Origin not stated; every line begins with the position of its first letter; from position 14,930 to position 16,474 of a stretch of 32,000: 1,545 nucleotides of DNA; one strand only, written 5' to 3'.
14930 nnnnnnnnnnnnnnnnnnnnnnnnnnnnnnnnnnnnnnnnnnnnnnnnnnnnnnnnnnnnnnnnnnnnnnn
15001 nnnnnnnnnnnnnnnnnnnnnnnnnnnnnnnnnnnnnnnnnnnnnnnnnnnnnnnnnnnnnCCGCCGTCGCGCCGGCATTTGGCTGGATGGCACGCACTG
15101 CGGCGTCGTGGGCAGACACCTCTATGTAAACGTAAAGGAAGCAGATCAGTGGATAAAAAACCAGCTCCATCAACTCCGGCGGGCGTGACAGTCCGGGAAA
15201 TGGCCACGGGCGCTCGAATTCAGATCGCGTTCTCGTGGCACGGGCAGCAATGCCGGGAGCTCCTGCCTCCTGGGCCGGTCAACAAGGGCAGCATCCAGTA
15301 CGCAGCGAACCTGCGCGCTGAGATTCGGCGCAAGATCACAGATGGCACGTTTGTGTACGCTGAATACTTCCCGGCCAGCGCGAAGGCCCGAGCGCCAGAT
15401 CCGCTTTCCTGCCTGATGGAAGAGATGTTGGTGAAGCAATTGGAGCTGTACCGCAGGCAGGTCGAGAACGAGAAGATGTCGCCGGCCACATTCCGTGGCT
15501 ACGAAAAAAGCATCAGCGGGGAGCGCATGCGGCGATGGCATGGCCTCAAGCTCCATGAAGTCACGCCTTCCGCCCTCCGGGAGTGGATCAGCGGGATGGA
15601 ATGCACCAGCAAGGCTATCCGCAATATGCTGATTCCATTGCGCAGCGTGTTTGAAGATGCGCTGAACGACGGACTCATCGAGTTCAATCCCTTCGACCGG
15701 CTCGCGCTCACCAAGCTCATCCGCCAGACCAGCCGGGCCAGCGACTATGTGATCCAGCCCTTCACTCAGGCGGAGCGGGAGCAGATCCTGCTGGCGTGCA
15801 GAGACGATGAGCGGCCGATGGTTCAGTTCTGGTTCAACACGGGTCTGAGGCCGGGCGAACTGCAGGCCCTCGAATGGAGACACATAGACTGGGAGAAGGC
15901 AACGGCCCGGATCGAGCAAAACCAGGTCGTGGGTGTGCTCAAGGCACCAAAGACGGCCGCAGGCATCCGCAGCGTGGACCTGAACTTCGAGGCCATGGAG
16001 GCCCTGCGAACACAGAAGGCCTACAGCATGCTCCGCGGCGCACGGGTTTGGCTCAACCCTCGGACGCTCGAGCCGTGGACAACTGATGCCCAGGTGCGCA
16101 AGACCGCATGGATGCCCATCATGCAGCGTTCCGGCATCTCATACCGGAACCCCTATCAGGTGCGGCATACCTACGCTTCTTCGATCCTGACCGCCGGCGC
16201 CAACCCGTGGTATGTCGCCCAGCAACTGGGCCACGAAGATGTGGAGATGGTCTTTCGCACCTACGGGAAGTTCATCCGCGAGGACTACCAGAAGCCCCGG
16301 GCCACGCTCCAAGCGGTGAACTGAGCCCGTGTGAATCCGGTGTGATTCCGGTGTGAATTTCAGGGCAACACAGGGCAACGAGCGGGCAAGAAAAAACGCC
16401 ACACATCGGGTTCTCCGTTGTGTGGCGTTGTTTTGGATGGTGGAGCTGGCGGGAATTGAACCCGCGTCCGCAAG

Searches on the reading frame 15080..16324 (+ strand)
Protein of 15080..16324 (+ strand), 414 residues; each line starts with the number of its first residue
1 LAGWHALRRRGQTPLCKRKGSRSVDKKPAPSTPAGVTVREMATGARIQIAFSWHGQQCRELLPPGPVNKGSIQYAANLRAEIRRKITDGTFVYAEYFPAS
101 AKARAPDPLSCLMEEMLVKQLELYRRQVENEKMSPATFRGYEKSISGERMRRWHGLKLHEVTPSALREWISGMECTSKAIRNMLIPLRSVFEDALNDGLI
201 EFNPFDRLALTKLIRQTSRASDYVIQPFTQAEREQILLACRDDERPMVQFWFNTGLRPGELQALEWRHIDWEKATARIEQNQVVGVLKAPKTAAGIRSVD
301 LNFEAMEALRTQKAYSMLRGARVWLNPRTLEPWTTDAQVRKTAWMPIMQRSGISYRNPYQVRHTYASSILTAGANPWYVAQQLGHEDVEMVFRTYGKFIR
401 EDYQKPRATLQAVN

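Call 81: search_protein_families(library=pfam, proteins=[window:15080-16324:+], max_evalue=0.001)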
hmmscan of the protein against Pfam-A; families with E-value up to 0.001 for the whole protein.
window:15080-16324:+ (414 aa): 2 families
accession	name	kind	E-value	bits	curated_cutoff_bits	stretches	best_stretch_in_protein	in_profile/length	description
PF12167.14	Arm-DNA-bind_2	-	2.1e-20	72.9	22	1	33-100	1-64/65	Arm DNA-binding domain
PF00589.27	Phage_integrase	-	7.1e-18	65.4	27.1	1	229-395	4-165/172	Phage integrase family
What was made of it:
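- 15080..16815 (.): Integrase (15080-16324, +) next to the tmRNA gene (16438-16815, -). This is the prophage end at ssrA. Pfam Phage_integrase and Arm-DNA-bind_2 (call 81).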
